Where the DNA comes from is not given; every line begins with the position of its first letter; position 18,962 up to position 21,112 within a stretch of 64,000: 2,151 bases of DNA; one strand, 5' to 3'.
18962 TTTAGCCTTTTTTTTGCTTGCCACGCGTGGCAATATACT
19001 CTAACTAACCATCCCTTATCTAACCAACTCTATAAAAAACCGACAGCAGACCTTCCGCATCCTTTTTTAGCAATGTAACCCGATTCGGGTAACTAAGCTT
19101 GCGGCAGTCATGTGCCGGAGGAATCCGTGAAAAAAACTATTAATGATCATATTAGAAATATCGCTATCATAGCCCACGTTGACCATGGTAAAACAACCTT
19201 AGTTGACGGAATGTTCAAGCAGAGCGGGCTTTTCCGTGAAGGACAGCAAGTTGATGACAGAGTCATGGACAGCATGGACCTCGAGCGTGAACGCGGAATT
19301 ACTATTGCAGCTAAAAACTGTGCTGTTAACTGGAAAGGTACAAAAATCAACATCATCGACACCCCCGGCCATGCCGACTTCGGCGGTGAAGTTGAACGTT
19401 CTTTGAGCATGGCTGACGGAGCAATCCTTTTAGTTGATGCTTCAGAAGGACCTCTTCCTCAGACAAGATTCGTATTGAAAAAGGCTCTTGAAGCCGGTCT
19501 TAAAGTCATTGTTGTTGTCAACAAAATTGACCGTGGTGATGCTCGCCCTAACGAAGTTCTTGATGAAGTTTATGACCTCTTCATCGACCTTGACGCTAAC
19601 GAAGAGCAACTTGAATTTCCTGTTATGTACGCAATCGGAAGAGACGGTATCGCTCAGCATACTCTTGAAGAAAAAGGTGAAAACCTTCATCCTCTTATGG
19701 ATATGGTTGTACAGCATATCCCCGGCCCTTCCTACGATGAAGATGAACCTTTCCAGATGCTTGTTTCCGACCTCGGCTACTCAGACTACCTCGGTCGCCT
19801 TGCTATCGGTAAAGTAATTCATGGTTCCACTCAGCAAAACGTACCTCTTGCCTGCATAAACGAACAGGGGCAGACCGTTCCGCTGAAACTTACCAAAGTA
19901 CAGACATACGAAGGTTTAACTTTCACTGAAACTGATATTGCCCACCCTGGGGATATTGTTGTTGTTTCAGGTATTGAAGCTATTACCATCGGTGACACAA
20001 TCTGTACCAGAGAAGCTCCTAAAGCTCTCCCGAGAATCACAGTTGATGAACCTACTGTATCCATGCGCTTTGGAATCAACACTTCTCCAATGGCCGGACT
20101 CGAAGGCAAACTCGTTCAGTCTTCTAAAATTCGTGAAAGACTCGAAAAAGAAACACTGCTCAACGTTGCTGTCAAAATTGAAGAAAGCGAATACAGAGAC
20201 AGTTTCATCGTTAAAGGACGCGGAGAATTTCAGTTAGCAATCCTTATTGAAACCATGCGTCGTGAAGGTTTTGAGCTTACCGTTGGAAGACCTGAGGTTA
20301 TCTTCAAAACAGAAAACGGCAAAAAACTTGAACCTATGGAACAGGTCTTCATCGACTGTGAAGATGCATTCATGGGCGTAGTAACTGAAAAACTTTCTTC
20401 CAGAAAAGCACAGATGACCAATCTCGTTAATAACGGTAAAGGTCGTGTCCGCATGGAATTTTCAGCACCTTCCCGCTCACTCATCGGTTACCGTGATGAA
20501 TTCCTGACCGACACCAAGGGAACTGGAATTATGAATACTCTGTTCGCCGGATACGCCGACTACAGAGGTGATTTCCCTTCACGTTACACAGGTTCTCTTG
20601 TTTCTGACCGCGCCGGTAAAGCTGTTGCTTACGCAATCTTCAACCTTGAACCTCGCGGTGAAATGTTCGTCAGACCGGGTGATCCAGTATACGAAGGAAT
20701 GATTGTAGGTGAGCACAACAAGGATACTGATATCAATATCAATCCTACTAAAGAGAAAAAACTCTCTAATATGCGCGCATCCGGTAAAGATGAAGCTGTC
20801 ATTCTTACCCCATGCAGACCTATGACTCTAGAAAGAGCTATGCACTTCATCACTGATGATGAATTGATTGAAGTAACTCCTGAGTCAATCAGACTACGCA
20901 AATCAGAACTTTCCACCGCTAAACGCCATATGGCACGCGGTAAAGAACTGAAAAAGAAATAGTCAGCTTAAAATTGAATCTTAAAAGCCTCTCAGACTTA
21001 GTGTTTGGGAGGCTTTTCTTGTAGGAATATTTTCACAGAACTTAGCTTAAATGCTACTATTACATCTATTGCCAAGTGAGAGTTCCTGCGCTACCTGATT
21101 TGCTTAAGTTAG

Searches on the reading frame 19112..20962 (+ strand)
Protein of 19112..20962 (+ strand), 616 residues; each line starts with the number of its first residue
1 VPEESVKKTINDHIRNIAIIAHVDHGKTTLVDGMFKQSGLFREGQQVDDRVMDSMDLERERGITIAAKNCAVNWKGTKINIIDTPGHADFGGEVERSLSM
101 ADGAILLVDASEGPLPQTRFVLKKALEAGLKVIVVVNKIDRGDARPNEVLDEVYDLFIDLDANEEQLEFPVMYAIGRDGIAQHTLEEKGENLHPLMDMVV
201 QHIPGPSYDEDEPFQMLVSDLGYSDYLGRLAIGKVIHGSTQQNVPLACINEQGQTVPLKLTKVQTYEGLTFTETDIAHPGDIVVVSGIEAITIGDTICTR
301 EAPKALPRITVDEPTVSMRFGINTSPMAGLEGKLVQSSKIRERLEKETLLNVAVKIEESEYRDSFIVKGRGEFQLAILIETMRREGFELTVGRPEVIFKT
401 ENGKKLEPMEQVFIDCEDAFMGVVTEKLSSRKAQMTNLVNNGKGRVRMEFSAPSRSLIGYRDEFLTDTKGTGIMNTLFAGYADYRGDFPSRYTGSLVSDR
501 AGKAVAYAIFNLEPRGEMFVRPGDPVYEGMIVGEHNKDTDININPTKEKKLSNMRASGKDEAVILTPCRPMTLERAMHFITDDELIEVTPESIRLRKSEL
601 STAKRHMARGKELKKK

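Call 7: search_protein_families(library=pfam, proteins=[window:19112-20962:+], max_evalue=0.01)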
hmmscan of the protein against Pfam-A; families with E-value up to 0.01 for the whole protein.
window:19112-20962:+ (616 aa): 8 families
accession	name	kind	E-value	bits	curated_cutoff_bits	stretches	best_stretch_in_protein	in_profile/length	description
PF00009.33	GTP_EFTU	-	5.1e-58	196.2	26.5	1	13-204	2-187/188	Elongation factor Tu GTP binding domain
PF21018.2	BipA_C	-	6.3e-47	158.3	23.8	1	493-601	1-109/110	TypA/BipA C-terminal domain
PF00679.30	EFG_C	-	2.7e-22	79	27.9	1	405-489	2-86/89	Elongation factor G C-terminus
PF22042.2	EF-G_D2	-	5.8e-07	30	27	1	213-299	1-83/84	Elongation factor G domain 2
PF01926.29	MMR_HSR1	-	2.6e-06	28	21.9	1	56-138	25-113/113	50S ribosome-binding GTPase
PF02421.24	FeoB_N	-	0.00054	19.9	27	1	62-183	32-150/156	Ferrous iron transport protein B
PF00735.24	Septin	-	0.0019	17.9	26.2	1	16-90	6-75/280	Septin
PF03144.31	GTP_EFTU_D2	-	0.0087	16.9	30.3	0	228-298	1-73/73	Elongation factor Tu domain 2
